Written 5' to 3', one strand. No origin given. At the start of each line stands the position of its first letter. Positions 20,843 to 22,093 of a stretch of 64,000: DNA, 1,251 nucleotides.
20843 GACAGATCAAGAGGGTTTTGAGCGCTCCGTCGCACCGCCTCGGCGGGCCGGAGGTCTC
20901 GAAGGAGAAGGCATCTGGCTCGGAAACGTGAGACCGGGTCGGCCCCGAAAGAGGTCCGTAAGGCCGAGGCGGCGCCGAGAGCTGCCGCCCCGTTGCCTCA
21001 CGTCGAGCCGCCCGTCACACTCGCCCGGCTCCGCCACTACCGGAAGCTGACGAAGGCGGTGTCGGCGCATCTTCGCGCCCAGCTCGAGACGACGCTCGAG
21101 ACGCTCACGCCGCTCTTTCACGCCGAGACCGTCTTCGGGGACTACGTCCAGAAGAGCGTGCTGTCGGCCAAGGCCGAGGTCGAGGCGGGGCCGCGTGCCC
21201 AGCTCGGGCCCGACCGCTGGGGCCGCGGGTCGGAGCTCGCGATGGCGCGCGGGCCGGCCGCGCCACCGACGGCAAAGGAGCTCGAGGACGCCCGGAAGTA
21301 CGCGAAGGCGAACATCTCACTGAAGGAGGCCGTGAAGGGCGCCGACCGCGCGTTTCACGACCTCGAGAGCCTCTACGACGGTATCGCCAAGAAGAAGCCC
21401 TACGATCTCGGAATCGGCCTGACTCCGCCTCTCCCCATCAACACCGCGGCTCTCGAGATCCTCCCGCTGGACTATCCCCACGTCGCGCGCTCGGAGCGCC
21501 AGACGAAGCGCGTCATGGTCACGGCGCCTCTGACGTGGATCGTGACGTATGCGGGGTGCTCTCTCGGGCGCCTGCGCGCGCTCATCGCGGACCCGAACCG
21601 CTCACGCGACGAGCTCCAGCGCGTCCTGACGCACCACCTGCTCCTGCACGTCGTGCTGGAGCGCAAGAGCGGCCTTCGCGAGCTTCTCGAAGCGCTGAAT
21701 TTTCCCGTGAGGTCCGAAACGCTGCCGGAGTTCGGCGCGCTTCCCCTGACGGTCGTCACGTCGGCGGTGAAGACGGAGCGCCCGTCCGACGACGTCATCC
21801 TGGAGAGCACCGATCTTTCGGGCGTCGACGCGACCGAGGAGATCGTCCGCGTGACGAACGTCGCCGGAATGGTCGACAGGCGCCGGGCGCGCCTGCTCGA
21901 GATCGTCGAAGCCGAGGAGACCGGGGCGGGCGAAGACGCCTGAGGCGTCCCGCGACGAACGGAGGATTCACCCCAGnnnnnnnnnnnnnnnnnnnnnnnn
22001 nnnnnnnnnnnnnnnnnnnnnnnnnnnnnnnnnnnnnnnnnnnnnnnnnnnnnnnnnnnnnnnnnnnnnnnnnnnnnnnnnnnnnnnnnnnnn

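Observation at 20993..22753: Tandem paralogous proteins of unknown family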

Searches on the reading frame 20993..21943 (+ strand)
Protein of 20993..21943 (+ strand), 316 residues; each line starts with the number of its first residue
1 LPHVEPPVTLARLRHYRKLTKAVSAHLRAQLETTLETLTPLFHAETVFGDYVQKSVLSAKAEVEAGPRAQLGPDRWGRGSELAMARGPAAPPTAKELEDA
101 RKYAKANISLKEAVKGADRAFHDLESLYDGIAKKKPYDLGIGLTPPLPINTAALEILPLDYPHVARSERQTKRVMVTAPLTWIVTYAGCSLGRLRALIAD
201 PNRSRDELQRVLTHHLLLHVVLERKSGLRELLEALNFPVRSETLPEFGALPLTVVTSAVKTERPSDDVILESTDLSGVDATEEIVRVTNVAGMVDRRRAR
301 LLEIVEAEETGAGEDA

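Call 4: search_protein_families(library=pfam, proteins=[window:20993-21943:+], max_evalue=1)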
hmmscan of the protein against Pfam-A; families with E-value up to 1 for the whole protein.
window:20993-21943:+ (316 aa): 0 families

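Call 5: search_protein_families(library=ncbifam, proteins=[window:20993-21943:+], max_evalue=1)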
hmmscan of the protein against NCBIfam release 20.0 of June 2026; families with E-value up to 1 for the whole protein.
window:20993-21943:+ (316 aa): 0 families

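Call 12: find_homologous_proteins(query=window:20993-21943:+)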
Query window:20993-21943:+ (316 aa): 49 proteins with E <= 0.001 among 8000 candidates.
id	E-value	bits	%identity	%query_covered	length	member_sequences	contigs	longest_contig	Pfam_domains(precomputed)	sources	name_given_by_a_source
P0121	8.1e-174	595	87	99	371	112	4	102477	-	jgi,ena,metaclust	metaclust:\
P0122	3.2e-173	593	86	99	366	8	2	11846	-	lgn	-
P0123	1.2e-172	591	86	99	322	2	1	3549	-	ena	-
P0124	1.3e-172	591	88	99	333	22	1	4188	-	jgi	jgi:hypothetical protein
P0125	1.4e-172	591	93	93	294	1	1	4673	-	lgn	-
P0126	1.4e-172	591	85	100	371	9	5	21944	-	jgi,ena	jgi:hypothetical protein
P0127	1.1e-171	588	84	100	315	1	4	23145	-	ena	-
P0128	4.0e-171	586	84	100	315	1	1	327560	-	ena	-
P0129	6.4e-171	585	88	99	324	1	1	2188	-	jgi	jgi:hypothetical protein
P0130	9.4e-170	582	87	99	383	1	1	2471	-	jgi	jgi:hypothetical protein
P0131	1.1e-169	581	85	100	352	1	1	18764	-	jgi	jgi:hypothetical protein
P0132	2.7e-169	580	88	99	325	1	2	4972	-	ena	-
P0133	7.4e-168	575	86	99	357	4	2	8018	-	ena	-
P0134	8.6e-166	569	82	97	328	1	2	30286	-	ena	-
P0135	2.5e-165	567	84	96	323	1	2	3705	-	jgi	jgi:hypothetical protein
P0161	4.8e-53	199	39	94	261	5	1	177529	-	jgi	jgi:hypothetical protein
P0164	6.9e-49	185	36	91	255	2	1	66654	-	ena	-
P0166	1.0e-24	106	27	96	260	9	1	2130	-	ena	-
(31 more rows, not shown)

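Call 15: find_encoding_contigs(protein=P0161, flank=10000, max_places=2)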
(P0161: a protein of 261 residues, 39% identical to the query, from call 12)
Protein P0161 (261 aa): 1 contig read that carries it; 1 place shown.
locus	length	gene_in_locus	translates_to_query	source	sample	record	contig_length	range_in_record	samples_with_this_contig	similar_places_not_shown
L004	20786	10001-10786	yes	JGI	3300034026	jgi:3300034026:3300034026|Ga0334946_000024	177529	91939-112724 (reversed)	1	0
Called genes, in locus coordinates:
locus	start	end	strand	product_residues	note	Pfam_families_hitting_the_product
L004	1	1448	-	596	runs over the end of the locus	PF05496:RuvB_N (faint), PF13191:AAA_16 (faint), PF00004:AAA, PF13401:AAA_22 (faint), PF17862:AAA_lid_3, PF01434:Peptidase_M41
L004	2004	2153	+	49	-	PF18919:DUF5670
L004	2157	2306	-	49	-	-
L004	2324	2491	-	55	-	-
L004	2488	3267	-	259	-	-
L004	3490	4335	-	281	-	PF01186:Lysyl_oxidase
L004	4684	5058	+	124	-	PF12838:Fer4_7 (faint)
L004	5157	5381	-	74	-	-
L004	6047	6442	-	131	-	PF13610:DDE_Tnp_IS240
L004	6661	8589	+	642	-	PF01326:PPDK_N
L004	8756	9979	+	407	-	PF13414:TPR_11 (weak), PF14559:TPR_19 (weak), PF13424:TPR_12 (weak), PF00515:TPR_1 (weak), PF07719:TPR_2 (weak), PF13432:TPR_16 (weak), PF14559:TPR_19 (weak), PF07719:TPR_2 (weak), +10 more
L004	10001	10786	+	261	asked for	-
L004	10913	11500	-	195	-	PF05076:SUFU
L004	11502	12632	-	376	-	PF25799:prePAAR_I, PF05488:PAAR_motif, PF14410:GH-E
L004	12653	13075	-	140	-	PF01789:PsbP (faint), PF08786:DcrB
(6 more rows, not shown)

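Call 24: find_encoding_contigs(protein=P0164, flank=10000, max_places=1)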
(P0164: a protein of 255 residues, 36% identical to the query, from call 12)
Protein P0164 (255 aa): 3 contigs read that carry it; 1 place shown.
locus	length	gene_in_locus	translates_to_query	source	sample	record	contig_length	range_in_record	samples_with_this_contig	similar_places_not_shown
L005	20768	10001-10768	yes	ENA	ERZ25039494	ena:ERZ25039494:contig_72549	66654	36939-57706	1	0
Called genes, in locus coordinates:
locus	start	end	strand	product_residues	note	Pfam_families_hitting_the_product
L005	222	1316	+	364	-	-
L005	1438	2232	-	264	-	-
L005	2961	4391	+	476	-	PF13557:Phenol_MetA_deg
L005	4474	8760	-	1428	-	PF00069:Pkinase, PF07714:PK_Tyr_Ser-Thr, PF14559:TPR_19 (faint)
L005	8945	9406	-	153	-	-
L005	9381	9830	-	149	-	PF15639:Tox-MPTase3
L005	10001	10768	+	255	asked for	-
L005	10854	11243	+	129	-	PF14107:DUF4280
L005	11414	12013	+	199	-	PF05954:Phage_GPD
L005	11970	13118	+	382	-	PF05954:Phage_GPD (faint), PF04717:Phage_base_V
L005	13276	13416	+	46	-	-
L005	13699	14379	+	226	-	PF14891:Peptidase_M91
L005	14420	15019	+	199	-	-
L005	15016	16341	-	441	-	PF13424:TPR_12, PF00515:TPR_1, PF07719:TPR_2, PF13181:TPR_8, PF13424:TPR_12, PF13414:TPR_11, PF13432:TPR_16, PF14559:TPR_19, +32 more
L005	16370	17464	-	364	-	PF07724:AAA_2, PF00004:AAA (weak), PF07728:AAA_5, PF10431:ClpB_D2-small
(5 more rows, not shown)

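Call 29: search_protein_families(library=phrogs, proteins=[window:20993-21943:+], max_evalue=0.01)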
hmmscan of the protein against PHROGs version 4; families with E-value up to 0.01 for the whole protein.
window:20993-21943:+ (316 aa): 0 families

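Call 74: predict_structure(alignment_id=A3)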
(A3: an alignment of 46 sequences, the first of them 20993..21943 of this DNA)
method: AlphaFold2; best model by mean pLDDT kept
length: 316 residues; sequences in the alignment: 46
mean_pLDDT: 83.6   pTM: 0.75
mean pLDDT of the five models: 83.6, 83.5, 83.4, 83.3, 81.6
residues with pLDDT >= 90: 204; 70-90: 48; 50-70: 22; < 50: 42
segments of 3 or more residues with pLDDT < 50: 57-74, 76-88, 105-111, 314-316
pLDDT, mean of each block of 10 residues (from residue 1): 75 92 96 95 91 61 41 46 48 69 49 79 96 92 85 92 95 96 95 94 93 96 95 95 94 95 95 93 94 88 89 49
secondary structure, 60 per line:
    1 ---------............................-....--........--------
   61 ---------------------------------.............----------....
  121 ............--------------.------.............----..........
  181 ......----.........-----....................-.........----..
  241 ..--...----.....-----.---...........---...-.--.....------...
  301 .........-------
elements in order: H10-37 H39-42 H45-51 H94-106 H117-132 E154-166 E171-186 H191-199 H205-224 H226-234 E239-242 E252-256 H266-276 E280-282 H287-291 H298-309

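Call 87: search_protein_families(library=ncbifam, proteins=[P0166], max_evalue=1)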
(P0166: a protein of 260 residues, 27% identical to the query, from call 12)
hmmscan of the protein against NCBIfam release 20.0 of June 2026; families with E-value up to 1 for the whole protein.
P0166 (260 aa): 0 families
